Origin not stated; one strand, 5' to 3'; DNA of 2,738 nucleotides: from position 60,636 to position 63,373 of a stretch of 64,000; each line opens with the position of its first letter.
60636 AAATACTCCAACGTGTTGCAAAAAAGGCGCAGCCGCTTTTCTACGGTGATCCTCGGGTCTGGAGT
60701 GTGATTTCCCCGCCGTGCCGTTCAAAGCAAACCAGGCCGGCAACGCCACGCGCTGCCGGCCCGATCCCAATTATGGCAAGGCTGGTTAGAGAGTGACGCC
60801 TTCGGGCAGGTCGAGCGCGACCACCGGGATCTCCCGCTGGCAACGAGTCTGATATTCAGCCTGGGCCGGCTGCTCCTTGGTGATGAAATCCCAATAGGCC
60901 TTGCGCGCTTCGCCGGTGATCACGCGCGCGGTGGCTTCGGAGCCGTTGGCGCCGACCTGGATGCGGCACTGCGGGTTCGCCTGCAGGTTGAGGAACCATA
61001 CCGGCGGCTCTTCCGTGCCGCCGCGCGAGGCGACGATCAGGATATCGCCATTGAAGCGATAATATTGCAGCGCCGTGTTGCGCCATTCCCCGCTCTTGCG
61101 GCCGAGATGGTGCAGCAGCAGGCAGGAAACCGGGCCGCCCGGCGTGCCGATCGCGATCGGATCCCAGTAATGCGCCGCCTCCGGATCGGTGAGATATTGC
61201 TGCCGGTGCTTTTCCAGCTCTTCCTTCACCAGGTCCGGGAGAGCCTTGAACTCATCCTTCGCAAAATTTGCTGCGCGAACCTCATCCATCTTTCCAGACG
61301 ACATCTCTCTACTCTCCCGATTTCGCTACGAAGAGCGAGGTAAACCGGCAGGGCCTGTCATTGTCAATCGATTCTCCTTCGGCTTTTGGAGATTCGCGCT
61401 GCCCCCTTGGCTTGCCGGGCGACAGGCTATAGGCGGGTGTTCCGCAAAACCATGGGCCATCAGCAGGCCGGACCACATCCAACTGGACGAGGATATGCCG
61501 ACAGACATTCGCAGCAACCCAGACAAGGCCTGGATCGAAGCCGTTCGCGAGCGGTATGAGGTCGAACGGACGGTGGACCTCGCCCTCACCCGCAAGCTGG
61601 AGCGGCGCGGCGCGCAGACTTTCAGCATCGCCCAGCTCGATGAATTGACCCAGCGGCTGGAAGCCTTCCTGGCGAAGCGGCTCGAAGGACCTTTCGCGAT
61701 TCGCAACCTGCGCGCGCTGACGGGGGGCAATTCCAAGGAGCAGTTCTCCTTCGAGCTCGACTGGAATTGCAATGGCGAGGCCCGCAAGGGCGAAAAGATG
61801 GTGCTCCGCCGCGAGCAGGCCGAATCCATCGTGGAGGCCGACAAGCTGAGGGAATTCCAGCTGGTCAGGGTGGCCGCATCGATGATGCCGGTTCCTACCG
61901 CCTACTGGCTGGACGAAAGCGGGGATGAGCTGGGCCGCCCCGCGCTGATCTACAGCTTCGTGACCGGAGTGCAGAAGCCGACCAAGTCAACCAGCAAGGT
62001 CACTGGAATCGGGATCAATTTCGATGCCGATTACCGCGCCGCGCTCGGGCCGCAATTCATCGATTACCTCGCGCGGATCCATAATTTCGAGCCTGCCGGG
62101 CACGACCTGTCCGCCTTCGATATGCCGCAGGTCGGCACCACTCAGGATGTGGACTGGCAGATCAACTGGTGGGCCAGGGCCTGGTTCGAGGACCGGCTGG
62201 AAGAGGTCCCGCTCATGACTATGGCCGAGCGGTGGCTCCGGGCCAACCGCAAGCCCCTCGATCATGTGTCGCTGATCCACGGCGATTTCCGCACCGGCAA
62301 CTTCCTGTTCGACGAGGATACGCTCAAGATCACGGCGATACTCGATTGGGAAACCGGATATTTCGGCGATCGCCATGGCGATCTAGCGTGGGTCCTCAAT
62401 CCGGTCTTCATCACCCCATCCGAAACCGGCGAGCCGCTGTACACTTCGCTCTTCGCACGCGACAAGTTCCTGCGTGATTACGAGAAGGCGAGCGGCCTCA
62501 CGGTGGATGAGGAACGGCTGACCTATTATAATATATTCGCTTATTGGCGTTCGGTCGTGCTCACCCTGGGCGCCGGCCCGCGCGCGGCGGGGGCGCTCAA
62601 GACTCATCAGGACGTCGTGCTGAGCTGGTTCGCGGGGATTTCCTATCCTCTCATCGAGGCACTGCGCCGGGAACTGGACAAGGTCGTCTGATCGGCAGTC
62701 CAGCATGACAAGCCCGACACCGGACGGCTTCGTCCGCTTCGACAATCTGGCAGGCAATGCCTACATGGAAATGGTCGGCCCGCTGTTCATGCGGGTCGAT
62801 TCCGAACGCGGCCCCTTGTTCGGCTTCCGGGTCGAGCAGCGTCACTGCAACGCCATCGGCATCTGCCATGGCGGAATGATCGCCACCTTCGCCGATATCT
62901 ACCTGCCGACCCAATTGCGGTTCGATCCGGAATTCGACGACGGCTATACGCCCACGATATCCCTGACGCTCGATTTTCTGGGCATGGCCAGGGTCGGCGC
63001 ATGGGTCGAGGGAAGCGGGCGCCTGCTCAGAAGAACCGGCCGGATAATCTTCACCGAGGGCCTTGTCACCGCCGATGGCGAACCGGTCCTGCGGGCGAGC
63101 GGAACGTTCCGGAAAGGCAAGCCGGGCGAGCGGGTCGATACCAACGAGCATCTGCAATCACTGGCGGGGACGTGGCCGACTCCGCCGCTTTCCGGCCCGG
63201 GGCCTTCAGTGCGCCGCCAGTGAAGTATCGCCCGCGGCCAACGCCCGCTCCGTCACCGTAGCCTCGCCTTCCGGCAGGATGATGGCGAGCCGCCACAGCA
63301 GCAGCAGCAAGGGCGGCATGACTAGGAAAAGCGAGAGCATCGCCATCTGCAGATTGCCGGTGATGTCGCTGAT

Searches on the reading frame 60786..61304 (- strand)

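Call 17: search_protein_families(library=pfam, proteins=[window:60786-61304:-], max_evalue=0.00001)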
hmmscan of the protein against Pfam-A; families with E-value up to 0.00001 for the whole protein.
window:60786-61304:- (172 aa): 1 family
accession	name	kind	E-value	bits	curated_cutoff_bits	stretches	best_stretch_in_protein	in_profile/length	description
PF04075.20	F420H2_quin_red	-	6.6e-31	107.6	22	1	59-163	23-127/130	F420H(2)-dependent quinone reductase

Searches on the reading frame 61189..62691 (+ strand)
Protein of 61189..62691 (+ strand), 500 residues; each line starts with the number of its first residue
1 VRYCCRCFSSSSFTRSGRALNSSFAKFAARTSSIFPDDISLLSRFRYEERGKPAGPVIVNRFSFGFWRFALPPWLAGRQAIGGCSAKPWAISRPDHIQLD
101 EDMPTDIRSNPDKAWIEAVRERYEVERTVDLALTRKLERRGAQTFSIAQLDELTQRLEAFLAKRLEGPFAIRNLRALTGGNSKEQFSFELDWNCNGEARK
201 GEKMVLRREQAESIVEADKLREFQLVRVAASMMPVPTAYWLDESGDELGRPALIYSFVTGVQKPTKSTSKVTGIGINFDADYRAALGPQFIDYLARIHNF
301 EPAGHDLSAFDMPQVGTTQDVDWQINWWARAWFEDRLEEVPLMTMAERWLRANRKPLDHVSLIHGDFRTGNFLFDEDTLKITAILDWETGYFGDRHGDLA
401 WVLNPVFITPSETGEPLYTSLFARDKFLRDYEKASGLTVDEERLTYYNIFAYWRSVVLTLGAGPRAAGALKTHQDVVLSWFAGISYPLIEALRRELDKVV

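Call 17: search_protein_families(library=pfam, proteins=[window:61189-62691:+], max_evalue=0.00001)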
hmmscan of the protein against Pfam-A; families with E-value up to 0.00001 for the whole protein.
window:61189-62691:+ (500 aa): 1 family
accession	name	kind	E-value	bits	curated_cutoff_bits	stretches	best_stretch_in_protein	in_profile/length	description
PF01636.29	APH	-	6.5e-27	95.3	23.2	1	201-434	21-236/239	Phosphotransferase enzyme family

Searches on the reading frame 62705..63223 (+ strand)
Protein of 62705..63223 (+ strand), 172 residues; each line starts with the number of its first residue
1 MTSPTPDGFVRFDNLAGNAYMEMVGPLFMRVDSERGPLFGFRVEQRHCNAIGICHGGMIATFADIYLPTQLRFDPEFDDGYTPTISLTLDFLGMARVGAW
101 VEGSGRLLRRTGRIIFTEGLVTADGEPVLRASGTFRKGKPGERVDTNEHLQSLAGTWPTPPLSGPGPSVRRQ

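Call 21: search_protein_families(library=pfam, proteins=[window:62705-63223:+], max_evalue=0.00001)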
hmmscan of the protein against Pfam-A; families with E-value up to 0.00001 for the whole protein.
window:62705-63223:+ (172 aa): 1 family
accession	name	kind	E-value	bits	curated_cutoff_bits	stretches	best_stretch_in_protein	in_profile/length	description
PF03061.28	4HBT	-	1.9e-06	28.5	20.6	1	52-126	2-75/79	Thioesterase superfamily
